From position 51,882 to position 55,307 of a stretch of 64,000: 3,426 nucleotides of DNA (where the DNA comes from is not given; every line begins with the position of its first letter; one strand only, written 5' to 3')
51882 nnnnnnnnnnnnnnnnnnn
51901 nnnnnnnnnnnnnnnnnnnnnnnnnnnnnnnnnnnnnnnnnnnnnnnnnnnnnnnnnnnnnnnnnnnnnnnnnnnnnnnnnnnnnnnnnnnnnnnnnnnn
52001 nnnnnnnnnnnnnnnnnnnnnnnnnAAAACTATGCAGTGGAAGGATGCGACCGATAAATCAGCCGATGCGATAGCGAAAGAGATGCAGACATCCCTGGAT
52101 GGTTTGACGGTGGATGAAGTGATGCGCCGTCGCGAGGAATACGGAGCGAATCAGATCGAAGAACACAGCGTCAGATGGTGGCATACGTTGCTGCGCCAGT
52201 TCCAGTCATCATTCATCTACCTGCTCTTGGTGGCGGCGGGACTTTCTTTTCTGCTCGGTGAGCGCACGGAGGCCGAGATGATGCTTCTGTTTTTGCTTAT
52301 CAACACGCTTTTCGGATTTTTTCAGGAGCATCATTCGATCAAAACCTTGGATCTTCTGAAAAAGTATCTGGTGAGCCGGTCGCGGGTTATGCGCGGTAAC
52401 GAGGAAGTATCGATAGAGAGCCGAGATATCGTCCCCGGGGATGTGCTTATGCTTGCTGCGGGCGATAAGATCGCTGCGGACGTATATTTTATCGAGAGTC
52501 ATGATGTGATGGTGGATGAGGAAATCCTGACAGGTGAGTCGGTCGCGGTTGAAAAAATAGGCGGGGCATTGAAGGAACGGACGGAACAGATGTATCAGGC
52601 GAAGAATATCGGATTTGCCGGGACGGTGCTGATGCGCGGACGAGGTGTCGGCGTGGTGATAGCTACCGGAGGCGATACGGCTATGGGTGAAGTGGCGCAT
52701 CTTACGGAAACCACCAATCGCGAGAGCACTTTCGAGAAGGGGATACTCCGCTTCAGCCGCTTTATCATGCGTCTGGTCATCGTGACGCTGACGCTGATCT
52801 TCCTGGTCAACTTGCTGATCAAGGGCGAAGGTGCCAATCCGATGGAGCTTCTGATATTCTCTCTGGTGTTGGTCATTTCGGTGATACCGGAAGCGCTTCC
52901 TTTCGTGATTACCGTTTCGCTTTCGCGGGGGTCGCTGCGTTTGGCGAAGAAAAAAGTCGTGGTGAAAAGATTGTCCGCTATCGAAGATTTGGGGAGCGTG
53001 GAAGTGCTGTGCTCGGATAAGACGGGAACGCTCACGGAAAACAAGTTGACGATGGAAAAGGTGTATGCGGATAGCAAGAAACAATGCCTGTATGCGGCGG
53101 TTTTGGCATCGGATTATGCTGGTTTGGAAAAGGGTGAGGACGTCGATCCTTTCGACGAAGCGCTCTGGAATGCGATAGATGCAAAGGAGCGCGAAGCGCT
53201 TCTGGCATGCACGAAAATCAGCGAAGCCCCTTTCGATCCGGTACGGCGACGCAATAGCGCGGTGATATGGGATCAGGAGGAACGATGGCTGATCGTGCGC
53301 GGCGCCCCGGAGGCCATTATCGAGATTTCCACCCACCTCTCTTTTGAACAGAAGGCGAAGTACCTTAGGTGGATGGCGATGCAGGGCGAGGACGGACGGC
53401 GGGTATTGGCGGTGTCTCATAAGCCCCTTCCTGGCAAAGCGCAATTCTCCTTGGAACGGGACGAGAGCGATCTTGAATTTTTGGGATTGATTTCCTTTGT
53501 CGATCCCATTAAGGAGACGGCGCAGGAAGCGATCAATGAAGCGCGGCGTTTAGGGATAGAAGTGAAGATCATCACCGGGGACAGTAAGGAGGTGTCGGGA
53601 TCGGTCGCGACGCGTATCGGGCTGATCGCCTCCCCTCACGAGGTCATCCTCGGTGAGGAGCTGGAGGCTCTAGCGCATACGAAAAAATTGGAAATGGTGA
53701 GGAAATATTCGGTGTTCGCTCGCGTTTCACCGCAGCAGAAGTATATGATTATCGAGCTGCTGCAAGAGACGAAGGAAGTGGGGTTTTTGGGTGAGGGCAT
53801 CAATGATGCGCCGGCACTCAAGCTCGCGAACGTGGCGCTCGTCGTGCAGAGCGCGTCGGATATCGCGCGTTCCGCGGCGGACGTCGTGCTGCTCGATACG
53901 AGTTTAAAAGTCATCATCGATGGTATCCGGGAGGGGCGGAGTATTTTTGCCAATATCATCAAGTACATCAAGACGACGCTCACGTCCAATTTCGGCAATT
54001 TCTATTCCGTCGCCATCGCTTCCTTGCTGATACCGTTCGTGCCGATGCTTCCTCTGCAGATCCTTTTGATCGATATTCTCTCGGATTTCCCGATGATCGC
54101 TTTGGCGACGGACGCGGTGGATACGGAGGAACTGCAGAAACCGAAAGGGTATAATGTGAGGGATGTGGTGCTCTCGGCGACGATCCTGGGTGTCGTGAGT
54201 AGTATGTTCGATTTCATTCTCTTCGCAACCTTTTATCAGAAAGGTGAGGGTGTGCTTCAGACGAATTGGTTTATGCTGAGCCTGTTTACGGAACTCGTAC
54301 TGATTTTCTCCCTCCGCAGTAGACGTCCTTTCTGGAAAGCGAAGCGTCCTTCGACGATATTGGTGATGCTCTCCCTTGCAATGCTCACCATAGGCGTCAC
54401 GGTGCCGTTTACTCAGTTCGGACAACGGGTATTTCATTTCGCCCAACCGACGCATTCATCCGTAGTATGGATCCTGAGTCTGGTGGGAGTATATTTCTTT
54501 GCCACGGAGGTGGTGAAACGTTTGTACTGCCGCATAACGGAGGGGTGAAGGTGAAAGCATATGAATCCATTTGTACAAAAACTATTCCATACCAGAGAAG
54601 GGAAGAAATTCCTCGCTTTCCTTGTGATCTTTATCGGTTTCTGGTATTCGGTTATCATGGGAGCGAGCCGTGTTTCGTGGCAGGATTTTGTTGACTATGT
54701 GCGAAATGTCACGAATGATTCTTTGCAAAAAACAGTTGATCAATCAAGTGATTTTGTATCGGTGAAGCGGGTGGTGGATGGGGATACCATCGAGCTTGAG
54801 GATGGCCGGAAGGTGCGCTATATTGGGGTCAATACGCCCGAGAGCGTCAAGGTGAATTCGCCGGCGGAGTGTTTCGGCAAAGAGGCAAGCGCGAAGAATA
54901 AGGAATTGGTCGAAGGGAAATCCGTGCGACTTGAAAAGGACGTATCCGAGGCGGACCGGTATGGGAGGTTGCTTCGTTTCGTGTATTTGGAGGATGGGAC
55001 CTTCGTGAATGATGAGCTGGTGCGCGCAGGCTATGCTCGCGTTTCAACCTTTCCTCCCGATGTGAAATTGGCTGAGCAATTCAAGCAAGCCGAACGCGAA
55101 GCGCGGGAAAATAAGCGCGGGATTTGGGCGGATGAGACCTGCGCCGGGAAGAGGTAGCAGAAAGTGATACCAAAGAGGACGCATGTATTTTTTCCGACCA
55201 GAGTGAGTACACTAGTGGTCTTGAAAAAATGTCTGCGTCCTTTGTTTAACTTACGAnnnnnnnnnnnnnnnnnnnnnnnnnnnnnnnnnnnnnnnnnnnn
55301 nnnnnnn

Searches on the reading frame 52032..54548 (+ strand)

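Call 39: search_protein_families(library=pfam, proteins=[window:52032-54548:+], max_evalue=0.001)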
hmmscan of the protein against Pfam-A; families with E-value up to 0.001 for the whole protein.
window:52032-54548:+ (838 aa): 4 families
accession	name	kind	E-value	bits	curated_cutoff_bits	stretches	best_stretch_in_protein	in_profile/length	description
PF00122.25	E1-E2_ATPase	-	2.3e-41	141.7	28.1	1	114-307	4-181/181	E1-E2 ATPase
PF00689.26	Cation_ATPase_C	-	3.6e-20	72.9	27.3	1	670-831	2-175/175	Cation transporting ATPase, C-terminus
PF00690.31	Cation_ATPase_N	-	4.8e-17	61.8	20.4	1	9-72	4-69/69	Cation transporter/ATPase, N-terminus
PF00702.32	Hydrolase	-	8.5e-14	52.8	26.4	1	325-599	3-190/191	haloacid dehalogenase-like hydrolase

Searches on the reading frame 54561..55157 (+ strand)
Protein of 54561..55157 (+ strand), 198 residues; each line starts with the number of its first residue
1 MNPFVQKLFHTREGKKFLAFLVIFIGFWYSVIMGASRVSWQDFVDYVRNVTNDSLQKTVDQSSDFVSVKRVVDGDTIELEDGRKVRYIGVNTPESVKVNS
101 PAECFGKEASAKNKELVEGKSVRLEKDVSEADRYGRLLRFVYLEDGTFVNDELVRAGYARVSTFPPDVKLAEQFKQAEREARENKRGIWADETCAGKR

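Call 86: search_protein_families(library=pfam, proteins=[window:54561-55157:+], max_evalue=0.001)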
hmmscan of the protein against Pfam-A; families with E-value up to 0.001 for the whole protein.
window:54561-55157:+ (198 aa): 1 family
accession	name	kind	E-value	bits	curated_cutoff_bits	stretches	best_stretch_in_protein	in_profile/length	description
PF00565.23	SNase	-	3.3e-26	92.3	21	1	84-191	1-107/107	Staphylococcal nuclease homologue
